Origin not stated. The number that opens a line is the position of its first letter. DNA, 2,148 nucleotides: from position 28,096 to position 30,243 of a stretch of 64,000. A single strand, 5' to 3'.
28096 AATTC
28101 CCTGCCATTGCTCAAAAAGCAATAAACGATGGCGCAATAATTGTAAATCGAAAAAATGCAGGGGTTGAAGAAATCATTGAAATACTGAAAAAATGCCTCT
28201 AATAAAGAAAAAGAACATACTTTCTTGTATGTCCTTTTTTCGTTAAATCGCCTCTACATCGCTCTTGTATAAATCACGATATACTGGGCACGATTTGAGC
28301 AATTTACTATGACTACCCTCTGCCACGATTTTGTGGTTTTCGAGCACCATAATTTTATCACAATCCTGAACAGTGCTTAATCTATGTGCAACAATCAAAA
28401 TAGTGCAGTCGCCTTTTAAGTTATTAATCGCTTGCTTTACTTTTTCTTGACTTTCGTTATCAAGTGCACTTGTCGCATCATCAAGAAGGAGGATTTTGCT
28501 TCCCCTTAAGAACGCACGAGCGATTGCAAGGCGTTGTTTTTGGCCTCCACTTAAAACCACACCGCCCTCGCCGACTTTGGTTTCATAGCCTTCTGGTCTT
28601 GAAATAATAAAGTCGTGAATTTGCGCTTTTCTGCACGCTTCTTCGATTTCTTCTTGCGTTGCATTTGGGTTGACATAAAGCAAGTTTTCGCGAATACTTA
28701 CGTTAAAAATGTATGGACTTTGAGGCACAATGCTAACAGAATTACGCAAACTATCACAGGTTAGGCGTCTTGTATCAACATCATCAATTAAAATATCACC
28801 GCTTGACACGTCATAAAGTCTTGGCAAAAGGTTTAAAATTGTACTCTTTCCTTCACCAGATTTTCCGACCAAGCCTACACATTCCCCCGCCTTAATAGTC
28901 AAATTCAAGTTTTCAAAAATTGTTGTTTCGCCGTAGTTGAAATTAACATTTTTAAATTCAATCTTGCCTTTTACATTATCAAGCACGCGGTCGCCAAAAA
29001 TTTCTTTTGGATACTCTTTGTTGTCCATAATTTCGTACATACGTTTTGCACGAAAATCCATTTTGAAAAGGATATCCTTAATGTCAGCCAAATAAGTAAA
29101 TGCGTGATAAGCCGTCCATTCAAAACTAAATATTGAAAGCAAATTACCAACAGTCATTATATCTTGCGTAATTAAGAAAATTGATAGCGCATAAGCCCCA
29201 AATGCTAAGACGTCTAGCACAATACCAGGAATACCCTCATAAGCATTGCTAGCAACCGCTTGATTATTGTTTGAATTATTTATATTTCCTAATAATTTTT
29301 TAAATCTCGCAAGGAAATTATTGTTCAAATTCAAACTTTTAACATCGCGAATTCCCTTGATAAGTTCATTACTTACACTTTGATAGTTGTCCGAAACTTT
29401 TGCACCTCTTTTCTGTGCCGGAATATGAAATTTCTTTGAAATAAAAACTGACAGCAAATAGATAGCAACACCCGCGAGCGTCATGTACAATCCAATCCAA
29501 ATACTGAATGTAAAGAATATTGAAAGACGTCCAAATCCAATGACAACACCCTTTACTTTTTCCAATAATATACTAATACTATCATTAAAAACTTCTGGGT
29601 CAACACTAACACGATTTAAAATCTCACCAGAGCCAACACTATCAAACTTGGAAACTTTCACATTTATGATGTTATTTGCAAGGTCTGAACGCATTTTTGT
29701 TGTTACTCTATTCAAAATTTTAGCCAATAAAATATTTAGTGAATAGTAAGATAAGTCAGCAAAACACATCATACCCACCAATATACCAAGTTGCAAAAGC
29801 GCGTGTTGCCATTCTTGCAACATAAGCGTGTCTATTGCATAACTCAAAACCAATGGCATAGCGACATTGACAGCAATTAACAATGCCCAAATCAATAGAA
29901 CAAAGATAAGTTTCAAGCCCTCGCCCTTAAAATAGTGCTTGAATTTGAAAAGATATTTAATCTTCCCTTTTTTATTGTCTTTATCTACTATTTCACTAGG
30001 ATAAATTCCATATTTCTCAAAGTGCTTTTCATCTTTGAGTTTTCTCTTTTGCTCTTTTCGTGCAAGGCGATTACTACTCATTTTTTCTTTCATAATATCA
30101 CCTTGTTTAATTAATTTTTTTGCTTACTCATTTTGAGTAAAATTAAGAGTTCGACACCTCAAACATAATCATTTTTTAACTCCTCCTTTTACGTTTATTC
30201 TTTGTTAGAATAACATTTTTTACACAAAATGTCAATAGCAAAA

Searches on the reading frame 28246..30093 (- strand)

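Call 71: search_protein_families(library=ncbifam, proteins=[window:28246-30093:-], max_evalue=0.00001)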
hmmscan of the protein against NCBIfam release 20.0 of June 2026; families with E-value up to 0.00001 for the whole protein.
window:28246-30093:- (616 aa): 184 families (the best 25 are shown)
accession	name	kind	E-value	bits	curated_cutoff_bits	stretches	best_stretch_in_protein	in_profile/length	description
TIGR02203.1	MsbA_lipidA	equivalog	3e-107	359.5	602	1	60-611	14-568/572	lipid A export permease/ATP-binding protein MsbA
TIGR02204.1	MsbA_rel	hypoth_equivalog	7e-104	348.5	780.4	1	44-608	5-571/576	ABC transporter, permease/ATP-binding protein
TIGR00958.1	3a01208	subfamily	1.3e-98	331.1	874.6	1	39-608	140-710/711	antigen peptide transporter 2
NF052233.1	CphA_assoc_ABC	equivalog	1.5e-94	317.8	880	1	64-613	190-744/766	cyanophycin metabolism-associated ABC transporter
TIGR03796.1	NHLM_micro_ABC1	equivalog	8e-94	315.2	853.3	1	44-608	138-708/710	NHLP family bacteriocin export ABC transporter peptidase/permease/ATPase subunit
NF008381.0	PRK11176.1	equivalog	4.7e-93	312.5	867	1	96-611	61-578/582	lipid A ABC transporter ATP-binding protein/permease MsbA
TIGR01846.1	type_I_sec_HlyB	subfamily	2.2e-90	303.9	725.55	1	62-613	141-693/694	type I secretion system permease/ATPase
NF045513.1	HepA_fam_ABC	equivalog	4.7e-90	302.8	725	1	87-600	79-597/610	heterocyst formation ABC transporter subunit HepA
NF010178.0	PRK13657.1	equivalog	5.9e-86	289.2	733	1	63-610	22-568/588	glucan ABC transporter ATP-binding protein/ permease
TIGR03797.1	NHLM_micro_ABC2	equivalog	2.4e-80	270.9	709.4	1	42-608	120-681/686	NHLP bacteriocin export ABC transporter permease/ATPase subunit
TIGR03375.1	type_I_sec_LssB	subfamily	7.6e-79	265.8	693.1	1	190-601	279-691/696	type I secretion system permease/ATPase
NF008055.0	PRK10789.1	equivalog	1.5e-76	258.1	845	1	51-611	7-570/590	SmdA family multidrug ABC transporter permease/ATP-binding protein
TIGR01192.1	chvA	subfamily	2.1e-72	244.6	585.4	1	54-609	13-567/585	glucan export ABC transporter ATP-binding protein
NF008364.0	PRK11160.1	equivalog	4e-70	237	630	1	129-610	90-573/575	heme ABC transporter ATP-binding protein/permease CydC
TIGR02857.1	CydD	equivalog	1e-67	229.4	435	1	350-584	295-529/529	thiol reductant ABC exporter subunit CydD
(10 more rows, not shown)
